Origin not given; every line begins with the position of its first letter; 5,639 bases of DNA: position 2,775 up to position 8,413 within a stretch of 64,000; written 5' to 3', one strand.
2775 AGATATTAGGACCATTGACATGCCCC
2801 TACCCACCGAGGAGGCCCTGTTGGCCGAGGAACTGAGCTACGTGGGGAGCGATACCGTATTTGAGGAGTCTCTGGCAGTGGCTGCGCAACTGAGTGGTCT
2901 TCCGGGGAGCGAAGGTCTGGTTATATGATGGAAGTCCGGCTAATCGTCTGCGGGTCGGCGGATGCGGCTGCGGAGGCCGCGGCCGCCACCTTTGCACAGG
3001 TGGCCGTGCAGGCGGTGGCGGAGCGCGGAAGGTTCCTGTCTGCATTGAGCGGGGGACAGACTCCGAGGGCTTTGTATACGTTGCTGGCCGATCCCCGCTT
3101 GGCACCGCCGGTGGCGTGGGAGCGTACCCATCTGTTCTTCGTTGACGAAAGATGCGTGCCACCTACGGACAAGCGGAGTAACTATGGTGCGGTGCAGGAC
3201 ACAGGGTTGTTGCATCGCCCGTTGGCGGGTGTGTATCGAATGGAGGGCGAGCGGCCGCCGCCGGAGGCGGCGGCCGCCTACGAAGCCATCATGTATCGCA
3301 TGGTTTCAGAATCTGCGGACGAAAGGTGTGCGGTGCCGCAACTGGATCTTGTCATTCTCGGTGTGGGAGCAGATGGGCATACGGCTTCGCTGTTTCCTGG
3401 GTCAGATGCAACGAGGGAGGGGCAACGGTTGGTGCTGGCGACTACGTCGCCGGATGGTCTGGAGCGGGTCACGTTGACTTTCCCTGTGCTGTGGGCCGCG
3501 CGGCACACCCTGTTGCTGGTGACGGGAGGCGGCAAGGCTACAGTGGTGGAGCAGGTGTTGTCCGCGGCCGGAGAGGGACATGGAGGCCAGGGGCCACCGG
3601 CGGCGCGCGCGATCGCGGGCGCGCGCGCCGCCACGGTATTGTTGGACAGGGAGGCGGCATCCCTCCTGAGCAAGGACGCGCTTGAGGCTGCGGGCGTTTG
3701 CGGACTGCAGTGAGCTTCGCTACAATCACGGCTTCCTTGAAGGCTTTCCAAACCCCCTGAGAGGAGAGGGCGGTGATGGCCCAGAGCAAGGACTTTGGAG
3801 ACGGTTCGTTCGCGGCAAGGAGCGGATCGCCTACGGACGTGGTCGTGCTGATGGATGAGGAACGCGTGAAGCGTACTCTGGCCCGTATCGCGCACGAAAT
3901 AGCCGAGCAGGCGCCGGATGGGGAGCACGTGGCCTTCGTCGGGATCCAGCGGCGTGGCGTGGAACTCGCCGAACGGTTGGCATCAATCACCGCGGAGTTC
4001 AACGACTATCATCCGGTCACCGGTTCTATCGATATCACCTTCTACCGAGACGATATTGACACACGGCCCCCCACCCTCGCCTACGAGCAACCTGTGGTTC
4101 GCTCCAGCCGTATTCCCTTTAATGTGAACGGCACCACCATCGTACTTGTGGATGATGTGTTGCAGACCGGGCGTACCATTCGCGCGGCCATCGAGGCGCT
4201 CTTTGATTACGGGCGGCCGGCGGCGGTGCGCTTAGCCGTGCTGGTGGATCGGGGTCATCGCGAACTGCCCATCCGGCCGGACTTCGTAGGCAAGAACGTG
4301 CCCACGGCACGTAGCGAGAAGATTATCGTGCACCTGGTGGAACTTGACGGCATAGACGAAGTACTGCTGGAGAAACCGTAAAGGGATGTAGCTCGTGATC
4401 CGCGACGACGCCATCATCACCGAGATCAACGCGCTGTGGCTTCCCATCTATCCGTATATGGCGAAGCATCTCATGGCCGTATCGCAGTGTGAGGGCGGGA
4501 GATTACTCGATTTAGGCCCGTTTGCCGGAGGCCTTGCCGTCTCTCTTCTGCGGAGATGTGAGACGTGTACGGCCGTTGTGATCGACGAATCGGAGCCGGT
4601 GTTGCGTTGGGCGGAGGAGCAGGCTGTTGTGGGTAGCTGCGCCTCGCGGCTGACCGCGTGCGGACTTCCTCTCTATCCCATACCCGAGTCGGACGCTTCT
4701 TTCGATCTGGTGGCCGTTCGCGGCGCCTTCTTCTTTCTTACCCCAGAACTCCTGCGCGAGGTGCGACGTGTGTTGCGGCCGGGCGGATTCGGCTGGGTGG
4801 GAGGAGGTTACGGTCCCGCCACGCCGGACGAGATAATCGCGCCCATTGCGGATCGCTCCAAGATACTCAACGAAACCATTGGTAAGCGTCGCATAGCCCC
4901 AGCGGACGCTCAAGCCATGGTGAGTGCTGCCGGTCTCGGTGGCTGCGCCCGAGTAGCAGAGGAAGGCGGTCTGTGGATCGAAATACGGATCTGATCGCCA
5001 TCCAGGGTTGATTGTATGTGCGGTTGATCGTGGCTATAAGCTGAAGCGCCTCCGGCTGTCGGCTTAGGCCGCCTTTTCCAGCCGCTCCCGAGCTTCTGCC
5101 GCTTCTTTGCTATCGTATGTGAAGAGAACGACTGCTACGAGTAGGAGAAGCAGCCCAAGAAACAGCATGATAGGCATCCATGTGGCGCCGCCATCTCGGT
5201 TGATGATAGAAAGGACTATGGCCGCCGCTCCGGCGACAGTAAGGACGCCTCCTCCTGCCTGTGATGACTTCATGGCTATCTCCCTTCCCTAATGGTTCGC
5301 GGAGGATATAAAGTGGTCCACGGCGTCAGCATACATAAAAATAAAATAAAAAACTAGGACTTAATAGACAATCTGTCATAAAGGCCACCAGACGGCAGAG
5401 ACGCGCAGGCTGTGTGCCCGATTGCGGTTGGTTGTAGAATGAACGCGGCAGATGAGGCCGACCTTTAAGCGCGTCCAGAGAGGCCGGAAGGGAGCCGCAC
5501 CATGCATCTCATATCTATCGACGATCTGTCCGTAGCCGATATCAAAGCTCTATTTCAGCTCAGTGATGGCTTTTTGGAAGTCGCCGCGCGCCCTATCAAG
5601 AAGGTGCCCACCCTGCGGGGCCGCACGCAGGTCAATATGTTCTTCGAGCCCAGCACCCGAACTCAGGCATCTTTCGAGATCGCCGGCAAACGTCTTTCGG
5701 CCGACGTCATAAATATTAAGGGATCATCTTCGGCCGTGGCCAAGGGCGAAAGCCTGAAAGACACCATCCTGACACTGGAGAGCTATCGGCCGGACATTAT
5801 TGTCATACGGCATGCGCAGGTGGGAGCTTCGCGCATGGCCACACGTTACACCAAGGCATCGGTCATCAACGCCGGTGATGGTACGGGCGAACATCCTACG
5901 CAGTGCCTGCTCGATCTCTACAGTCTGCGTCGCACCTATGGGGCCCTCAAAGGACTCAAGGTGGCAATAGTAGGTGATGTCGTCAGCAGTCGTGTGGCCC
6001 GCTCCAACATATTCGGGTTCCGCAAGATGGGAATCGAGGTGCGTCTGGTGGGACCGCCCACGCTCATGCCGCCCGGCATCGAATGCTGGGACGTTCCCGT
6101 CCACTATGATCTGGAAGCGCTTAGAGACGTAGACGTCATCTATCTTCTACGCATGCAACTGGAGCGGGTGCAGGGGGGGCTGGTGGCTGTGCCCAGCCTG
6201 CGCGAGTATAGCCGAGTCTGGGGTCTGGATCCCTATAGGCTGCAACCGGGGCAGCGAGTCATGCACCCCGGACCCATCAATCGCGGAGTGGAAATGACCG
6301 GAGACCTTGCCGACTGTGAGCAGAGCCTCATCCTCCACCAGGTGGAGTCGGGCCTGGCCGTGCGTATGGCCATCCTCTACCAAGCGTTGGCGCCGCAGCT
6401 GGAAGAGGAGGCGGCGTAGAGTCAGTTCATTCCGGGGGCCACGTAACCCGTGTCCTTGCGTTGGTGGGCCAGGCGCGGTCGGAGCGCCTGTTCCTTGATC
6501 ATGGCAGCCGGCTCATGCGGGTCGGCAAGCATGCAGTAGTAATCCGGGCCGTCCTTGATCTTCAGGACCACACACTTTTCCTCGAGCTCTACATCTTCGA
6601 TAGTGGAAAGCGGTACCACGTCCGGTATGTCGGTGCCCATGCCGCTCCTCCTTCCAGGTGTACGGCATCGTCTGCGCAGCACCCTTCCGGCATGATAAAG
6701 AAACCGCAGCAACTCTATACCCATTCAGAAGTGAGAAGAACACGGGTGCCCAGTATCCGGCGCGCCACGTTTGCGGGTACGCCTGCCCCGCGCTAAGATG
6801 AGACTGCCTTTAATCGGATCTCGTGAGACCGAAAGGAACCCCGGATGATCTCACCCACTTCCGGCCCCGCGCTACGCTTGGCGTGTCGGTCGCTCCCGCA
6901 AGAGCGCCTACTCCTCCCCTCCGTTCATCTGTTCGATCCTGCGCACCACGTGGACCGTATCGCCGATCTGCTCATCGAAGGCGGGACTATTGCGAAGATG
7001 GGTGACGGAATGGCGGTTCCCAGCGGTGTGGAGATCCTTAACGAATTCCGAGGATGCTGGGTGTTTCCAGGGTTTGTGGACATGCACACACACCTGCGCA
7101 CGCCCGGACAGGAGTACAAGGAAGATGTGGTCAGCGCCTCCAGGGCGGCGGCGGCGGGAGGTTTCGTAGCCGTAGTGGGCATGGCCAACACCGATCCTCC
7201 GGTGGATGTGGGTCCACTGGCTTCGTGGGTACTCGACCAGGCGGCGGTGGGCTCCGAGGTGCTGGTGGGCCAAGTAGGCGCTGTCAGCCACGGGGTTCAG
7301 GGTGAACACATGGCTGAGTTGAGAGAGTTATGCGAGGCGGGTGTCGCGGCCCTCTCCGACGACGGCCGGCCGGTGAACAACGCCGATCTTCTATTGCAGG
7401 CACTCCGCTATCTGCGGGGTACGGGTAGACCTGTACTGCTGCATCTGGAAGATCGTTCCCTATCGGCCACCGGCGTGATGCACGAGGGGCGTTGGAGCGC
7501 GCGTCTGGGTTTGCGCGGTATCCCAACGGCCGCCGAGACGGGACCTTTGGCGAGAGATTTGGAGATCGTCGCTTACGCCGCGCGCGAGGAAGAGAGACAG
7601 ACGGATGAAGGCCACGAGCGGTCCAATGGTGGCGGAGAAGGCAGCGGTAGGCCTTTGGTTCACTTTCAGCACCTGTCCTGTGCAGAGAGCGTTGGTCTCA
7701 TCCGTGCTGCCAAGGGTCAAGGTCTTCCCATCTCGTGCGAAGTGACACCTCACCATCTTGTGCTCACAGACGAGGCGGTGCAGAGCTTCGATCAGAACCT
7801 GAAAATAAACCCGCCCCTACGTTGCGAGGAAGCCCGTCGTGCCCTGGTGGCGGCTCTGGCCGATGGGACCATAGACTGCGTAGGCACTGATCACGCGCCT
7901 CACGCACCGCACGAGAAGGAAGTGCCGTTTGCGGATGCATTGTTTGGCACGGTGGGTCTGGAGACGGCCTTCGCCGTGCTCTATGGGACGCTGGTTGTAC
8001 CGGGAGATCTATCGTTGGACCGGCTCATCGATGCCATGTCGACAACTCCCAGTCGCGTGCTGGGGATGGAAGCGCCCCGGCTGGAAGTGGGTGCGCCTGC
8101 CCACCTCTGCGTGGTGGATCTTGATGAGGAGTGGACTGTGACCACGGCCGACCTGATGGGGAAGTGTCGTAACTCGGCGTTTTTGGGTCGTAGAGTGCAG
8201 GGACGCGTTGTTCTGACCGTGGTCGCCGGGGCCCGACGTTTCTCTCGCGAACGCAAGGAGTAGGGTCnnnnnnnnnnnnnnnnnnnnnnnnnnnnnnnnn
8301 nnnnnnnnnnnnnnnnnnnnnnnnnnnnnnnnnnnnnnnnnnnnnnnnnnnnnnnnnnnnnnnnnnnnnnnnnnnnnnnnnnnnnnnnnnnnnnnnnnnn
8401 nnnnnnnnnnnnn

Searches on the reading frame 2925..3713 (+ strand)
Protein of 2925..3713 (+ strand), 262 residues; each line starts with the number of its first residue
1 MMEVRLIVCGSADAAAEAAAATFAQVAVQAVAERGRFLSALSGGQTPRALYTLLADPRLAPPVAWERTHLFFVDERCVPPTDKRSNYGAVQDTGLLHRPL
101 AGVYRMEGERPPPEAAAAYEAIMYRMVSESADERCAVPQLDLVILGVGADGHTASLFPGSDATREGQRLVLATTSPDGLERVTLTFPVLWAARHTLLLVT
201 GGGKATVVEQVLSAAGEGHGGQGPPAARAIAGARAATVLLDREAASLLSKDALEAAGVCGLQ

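Call 45: find_encoding_contigs(protein=window:2925-3713:+, flank=10000, max_places=3)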
Protein window:2925-3713:+ (262 aa): 4 contigs read that carry it; 3 places shown.
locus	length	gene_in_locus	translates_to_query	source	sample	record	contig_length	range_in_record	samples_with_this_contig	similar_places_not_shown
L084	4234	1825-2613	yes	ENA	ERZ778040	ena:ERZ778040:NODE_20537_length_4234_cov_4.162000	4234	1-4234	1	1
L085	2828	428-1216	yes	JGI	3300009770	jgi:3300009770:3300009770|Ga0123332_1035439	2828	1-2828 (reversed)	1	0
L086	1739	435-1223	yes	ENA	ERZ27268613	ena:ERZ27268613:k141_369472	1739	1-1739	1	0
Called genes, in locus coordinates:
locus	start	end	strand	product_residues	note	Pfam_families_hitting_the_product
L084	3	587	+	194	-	?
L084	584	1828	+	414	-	PF10128:OpcA_G6PD_assem, PF20171:OpcA_G6PD_C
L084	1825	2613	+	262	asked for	PF01182:Glucosamine_iso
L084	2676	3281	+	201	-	PF15609:PRTase_2 (faint), PF00156:Pribosyltran, PF14681:UPRTase (weak)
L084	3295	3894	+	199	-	PF08241:Methyltransf_11, PF13649:Methyltransf_25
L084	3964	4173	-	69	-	-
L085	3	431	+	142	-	?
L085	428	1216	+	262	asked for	PF01182:Glucosamine_iso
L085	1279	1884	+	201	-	PF15609:PRTase_2 (faint), PF00156:Pribosyltran, PF14681:UPRTase (weak)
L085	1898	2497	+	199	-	PF08241:Methyltransf_11, PF13649:Methyltransf_25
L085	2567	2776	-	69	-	-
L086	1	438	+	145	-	?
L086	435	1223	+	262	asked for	PF01182:Glucosamine_iso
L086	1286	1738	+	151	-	?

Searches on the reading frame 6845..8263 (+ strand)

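Call 50: search_protein_families(library=ncbifam, proteins=[window:6845-8263:+], max_evalue=0.00001)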
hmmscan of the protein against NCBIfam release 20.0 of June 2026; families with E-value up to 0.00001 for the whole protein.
window:6845-8263:+ (472 aa): 35 families (the best 25 are shown)
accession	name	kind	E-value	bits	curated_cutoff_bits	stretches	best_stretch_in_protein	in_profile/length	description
NF006841.0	PRK09357.2-2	equivalog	3.6e-111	371.8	640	1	36-468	15-419/421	dihydroorotase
NF006845.0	PRK09357.2-6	equivalog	2.6e-110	369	728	2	23-242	4-222/428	dihydroorotase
NF006836.0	PRK09357.1-1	equivalog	1.6e-109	366.5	538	2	272-464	228-422/432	dihydroorotase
NF006837.0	PRK09357.1-2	equivalog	9.8e-109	363.7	575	2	273-471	229-427/428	dihydroorotase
TIGR00857.1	pyrC_multi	subfamily_domain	6.1e-105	351.5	279.05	1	40-463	6-406/412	dihydroorotase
NF006844.0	PRK09357.2-5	equivalog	1e-104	350.9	701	2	272-462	228-416/422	dihydroorotase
NF006558.0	PRK09059.1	equivalog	8e-102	341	645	2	273-467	235-428/430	dihydroorotase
NF006842.0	PRK09357.2-3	equivalog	8.2e-102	341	695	1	24-459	5-431/440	dihydroorotase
NF006843.0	PRK09357.2-4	equivalog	2.4e-97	326.5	786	2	272-471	227-425/431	dihydroorotase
NF005614.0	PRK07369.1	equivalog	3.4e-93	312.7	456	2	271-459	229-417/419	dihydroorotase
NF006839.0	PRK09357.1-4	equivalog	1.1e-91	307.5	576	2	272-462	226-416/422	dihydroorotase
NF005791.0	PRK07627.1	equivalog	1.6e-87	294.2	442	2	272-467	229-423/425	dihydroorotase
NF006838.0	PRK09357.1-3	equivalog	8.4e-78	262.1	644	2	28-243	9-223/423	dihydroorotase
NF002668.0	PRK02382.1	equivalog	2.2e-59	201.3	452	2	272-448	223-394/436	dihydroorotase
TIGR03178.1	allantoinase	equivalog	1.5e-55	188.8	357.85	1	38-465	16-424/441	allantoinase AllB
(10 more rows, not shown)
